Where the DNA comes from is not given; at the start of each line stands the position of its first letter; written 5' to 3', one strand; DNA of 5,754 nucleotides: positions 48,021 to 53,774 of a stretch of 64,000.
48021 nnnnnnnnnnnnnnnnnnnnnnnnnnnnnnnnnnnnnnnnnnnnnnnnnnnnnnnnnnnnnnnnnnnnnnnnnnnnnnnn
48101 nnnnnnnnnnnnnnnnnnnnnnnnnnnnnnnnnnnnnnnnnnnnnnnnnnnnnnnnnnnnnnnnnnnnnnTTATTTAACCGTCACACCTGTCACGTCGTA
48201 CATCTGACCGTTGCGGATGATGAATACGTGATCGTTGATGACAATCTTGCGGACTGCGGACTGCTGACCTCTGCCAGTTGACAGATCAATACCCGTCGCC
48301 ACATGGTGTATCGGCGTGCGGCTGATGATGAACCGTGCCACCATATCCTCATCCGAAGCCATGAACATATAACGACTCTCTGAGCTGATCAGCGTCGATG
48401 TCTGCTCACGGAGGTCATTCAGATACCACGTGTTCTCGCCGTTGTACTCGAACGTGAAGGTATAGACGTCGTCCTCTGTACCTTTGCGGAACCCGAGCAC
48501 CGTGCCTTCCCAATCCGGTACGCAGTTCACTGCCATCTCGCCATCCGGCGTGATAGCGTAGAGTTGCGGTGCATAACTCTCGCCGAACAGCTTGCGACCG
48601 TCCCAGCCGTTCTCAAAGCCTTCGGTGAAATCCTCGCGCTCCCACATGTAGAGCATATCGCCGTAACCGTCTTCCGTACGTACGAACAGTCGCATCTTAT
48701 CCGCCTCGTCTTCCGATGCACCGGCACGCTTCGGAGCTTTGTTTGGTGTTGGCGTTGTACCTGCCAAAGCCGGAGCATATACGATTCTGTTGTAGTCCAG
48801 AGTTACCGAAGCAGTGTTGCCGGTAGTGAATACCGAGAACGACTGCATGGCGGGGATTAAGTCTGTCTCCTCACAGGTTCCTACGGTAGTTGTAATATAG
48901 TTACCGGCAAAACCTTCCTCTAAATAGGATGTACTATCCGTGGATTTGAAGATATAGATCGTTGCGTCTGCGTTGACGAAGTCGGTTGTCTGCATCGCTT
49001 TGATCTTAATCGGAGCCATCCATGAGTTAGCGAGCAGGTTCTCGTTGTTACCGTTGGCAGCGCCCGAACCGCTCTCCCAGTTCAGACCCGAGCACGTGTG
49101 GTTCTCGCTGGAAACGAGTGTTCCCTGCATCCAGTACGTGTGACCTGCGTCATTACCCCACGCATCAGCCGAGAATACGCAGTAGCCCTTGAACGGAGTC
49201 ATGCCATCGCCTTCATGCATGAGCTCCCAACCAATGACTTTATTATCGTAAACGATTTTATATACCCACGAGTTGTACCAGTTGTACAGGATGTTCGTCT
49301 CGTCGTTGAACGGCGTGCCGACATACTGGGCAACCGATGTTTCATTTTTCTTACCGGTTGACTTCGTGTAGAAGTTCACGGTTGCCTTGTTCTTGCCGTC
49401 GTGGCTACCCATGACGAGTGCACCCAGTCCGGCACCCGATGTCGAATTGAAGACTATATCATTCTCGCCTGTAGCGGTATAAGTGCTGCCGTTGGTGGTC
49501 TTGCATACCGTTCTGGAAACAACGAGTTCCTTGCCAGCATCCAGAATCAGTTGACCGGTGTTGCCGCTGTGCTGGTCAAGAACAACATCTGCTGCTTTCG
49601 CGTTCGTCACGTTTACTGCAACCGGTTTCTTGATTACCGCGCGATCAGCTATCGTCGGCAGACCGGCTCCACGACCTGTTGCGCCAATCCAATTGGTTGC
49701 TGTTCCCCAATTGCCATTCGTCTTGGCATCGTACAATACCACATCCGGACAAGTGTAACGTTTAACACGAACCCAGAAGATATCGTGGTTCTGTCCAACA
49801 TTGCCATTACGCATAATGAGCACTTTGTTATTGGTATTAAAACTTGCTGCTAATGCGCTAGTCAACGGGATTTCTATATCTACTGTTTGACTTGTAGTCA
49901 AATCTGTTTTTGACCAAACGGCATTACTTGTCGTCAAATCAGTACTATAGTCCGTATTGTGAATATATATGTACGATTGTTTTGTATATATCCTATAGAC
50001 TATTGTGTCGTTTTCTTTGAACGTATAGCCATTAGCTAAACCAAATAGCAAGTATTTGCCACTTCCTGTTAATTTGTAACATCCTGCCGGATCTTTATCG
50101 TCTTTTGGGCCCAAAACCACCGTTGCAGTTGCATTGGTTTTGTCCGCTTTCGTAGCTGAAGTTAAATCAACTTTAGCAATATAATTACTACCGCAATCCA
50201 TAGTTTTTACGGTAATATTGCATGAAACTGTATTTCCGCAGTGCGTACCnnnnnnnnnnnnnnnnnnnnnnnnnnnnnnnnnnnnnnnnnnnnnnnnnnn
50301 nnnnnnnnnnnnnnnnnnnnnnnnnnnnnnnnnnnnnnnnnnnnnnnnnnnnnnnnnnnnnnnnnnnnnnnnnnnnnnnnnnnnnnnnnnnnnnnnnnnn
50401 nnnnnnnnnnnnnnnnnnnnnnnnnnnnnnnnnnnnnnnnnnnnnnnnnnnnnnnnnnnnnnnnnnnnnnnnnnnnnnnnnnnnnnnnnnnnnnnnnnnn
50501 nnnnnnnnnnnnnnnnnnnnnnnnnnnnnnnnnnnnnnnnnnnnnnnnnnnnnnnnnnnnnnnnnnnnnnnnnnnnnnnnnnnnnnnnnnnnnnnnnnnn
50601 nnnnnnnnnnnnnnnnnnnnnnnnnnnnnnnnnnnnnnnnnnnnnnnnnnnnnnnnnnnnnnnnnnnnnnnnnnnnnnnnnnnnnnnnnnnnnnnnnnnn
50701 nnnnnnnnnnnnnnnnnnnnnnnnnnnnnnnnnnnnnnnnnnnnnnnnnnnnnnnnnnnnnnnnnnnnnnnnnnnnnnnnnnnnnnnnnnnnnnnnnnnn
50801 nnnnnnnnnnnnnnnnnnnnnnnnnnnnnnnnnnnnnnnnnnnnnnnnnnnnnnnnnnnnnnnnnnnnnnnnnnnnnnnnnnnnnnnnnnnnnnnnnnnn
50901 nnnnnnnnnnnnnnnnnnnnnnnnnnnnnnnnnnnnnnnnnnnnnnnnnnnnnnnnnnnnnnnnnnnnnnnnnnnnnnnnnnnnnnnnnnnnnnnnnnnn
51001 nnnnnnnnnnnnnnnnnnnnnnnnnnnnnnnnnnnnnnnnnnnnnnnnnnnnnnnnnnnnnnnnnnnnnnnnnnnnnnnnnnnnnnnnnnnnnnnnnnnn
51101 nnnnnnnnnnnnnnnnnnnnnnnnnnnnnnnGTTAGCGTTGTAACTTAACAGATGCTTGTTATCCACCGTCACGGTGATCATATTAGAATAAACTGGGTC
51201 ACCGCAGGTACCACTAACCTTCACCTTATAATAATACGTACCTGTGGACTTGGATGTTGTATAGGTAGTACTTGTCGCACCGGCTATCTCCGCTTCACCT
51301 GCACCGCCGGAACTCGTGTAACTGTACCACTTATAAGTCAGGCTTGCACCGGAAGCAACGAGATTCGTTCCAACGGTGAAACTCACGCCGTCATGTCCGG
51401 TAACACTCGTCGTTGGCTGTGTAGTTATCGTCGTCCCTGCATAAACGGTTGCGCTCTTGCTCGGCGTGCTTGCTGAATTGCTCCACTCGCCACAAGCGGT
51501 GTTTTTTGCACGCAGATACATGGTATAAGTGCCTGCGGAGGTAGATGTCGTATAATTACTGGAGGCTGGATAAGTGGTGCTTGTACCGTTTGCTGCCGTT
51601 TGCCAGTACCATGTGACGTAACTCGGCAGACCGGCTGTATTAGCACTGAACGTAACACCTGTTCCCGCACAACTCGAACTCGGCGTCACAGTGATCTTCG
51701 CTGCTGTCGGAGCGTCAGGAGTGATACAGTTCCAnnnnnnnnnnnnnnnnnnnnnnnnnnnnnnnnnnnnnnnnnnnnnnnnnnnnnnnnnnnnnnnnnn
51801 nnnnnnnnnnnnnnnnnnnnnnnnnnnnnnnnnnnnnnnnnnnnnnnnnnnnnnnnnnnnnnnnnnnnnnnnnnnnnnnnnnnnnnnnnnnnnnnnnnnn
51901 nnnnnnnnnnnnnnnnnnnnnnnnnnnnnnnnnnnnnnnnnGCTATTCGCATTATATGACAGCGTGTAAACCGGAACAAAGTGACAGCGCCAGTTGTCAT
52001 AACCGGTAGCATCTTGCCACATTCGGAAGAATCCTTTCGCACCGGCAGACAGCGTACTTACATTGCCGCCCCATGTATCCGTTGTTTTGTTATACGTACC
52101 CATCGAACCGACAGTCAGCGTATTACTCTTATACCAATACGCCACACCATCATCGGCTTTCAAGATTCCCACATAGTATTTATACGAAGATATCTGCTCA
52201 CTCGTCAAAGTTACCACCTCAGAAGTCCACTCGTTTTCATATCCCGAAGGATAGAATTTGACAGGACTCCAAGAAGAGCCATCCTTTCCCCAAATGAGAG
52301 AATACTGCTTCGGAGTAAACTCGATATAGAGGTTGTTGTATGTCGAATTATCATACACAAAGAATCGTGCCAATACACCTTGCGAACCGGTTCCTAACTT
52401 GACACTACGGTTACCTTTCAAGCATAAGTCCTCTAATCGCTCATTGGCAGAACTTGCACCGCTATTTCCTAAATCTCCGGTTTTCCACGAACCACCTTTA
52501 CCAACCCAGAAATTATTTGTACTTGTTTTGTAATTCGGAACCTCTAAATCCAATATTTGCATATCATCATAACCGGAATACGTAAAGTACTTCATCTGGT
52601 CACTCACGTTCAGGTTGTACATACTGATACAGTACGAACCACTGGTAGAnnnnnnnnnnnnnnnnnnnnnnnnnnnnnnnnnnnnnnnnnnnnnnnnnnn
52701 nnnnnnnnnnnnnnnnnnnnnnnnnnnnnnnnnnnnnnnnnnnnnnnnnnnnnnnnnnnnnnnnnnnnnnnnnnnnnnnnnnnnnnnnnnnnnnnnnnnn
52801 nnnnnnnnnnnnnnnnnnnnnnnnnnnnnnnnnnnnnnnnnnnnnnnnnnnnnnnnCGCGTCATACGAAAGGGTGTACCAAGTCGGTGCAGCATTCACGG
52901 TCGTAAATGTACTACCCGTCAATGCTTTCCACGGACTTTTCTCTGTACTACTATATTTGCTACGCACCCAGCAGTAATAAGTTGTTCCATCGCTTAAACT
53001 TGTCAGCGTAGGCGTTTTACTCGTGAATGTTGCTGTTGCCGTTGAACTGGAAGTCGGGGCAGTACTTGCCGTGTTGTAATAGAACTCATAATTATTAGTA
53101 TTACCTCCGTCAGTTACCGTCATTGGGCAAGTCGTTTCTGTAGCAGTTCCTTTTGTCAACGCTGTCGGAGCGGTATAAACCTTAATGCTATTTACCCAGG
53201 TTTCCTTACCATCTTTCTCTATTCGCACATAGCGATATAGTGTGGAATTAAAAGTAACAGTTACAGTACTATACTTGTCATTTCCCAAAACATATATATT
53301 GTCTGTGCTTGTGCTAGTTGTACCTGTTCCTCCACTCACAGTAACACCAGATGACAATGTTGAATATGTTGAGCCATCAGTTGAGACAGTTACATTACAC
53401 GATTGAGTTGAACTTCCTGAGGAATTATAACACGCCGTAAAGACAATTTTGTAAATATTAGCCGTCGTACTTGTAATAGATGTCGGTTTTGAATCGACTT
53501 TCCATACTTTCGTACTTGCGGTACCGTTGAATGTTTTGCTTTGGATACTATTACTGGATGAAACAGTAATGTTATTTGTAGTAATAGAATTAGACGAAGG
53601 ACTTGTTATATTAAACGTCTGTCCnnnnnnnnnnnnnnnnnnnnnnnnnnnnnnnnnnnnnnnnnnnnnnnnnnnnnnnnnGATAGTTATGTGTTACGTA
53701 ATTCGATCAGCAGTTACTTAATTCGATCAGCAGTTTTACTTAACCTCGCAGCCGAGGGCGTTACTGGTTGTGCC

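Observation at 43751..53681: Three non-catalytic secreted multi-module proteins (235, 439, 1836 aa) are interleaved with pectinases, possibly a surface binding or scaffold layer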

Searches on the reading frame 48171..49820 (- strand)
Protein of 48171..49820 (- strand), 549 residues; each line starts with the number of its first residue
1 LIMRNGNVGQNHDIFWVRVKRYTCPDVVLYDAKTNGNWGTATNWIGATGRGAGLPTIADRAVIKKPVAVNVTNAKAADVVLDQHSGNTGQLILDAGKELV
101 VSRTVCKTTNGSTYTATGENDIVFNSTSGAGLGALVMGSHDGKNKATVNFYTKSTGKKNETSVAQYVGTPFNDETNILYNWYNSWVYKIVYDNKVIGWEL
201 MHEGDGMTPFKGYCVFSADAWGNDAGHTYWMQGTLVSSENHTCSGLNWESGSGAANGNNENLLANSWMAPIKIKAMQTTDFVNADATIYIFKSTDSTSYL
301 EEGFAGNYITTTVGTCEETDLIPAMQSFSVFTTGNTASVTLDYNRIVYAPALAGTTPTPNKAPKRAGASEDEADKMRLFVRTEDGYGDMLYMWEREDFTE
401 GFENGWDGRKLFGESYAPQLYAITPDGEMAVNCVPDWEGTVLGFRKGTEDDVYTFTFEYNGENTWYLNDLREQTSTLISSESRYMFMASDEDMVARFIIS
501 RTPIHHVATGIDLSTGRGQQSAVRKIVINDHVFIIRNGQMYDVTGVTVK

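Call 61: find_related_loci(query=window:48171-49820:-, collection=genome_contigs, flank=10000)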
Query window:48171-49820:- (549 aa) in genome_contigs; peptide patterns used: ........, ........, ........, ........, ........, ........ (x = any residue, [..] = any of these).
15 stretches matched a pattern; 5 encode a relative of the query (tblastn E <= 1e-3); 4 distinct loci.
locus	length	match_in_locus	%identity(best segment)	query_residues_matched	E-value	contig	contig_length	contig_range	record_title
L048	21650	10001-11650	90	1-549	0e+0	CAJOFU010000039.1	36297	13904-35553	Paludibacteraceae bacterium isolate Red_deer_3_mag_174 genome assembly, contig: scaffold_4484, whole genome shotgun sequ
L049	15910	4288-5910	62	10-549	0e+0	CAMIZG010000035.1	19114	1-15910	MAG: uncultured Bacteroidales bacterium isolate SRR12081302_bin.35_metaWRAP_v1.3_MAG genome assembly, contig: ERZ1228977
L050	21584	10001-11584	57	28-549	0e+0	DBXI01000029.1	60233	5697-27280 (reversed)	MAG TPA_asm: Bacteroidales bacterium UBA1216 UBA1216_contig_35443, whole genome shotgun sequence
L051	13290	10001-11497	49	47-549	4e-140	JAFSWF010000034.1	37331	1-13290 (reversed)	MAG: Paludibacteraceae bacterium isolate RGIG3530 Goat_Rumen.Co__c1418659, whole genome shotgun sequence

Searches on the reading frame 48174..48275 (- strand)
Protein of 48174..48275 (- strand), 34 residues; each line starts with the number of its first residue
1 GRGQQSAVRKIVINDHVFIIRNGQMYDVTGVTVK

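Call 34: search_protein_families(library=pfam, proteins=[window:48174-48275:-], max_evalue=10)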
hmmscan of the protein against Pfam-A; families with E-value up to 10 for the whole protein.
seq(34 aa): 1 family
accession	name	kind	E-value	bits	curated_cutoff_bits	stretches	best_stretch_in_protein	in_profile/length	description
PF24591.1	Phage_YunG-like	-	0.11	12.8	27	1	11-33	43-65/99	Phage YunG-like protein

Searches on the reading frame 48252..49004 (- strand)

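Call 63: search_protein_families(library=pfam, proteins=[window:48252-49004:-], max_evalue=1)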
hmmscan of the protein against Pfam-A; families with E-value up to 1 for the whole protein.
seq(251 aa): 1 family
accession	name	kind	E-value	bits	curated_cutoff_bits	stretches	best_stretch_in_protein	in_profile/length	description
PF16738.10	CBM26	-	0.019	15.5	28.1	1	145-192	11-54/70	Starch-binding module 26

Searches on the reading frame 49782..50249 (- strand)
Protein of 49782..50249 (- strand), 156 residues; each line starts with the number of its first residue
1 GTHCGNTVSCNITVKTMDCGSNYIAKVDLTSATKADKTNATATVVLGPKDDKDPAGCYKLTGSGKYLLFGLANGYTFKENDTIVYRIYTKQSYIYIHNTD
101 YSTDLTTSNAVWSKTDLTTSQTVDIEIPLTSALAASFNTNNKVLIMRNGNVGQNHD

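Call 63: search_protein_families(library=pfam, proteins=[window:49782-50249:-], max_evalue=1)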
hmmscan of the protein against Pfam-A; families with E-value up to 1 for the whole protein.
seq(156 aa): 1 family
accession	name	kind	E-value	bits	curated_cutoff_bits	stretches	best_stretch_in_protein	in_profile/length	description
PF03734.19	YkuD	-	0.04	14.9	23.4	1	27-102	6-110/146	L,D-transpeptidase catalytic domain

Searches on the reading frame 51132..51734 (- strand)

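Call 63: search_protein_families(library=pfam, proteins=[window:51132-51734:-], max_evalue=1)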
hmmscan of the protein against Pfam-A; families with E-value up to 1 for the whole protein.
seq(201 aa): 2 families
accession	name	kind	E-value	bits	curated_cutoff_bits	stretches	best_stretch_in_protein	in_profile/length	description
PF00801.26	PKD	-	1.8e-05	25.1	23.5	2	14-80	2-69/80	PKD domain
PF16407.11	PKD_2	-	0.052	14.3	39.2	1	129-193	47-111/157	PKD-like family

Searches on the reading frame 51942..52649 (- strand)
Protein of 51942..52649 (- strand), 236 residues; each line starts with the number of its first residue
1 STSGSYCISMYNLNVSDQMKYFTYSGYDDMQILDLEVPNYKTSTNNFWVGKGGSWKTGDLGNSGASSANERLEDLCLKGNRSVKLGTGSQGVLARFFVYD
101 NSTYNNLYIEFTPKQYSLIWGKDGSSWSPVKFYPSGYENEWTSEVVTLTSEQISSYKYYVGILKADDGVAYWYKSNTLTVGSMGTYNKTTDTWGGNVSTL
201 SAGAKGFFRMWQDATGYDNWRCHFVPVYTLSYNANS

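Call 38: search_protein_families(library=pfam, proteins=[window:51942-52649:-], max_evalue=1)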
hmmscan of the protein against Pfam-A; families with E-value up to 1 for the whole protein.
seq(236 aa): 1 family
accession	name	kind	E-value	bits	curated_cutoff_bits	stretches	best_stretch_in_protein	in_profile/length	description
PF18805.7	LRR_10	-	0.022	14.9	30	1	150-195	5-50/67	Leucine-rich repeat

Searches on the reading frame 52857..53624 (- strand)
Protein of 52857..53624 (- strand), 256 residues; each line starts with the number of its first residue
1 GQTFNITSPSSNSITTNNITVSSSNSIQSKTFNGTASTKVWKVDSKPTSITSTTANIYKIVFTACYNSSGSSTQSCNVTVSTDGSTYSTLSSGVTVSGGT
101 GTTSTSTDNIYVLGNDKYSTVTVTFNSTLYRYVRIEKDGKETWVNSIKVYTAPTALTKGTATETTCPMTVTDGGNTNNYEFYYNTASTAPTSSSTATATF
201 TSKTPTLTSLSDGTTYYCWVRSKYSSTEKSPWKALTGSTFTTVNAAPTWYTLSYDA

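Call 38: search_protein_families(library=pfam, proteins=[window:52857-53624:-], max_evalue=1)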
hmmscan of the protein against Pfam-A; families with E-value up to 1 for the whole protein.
seq(256 aa): 1 family
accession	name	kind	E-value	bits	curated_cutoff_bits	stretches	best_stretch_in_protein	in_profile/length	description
PF24489.1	Ig_J_second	-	0.00065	20.2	27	1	156-241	8-95/105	Tip attachment protein J second Ig-like domain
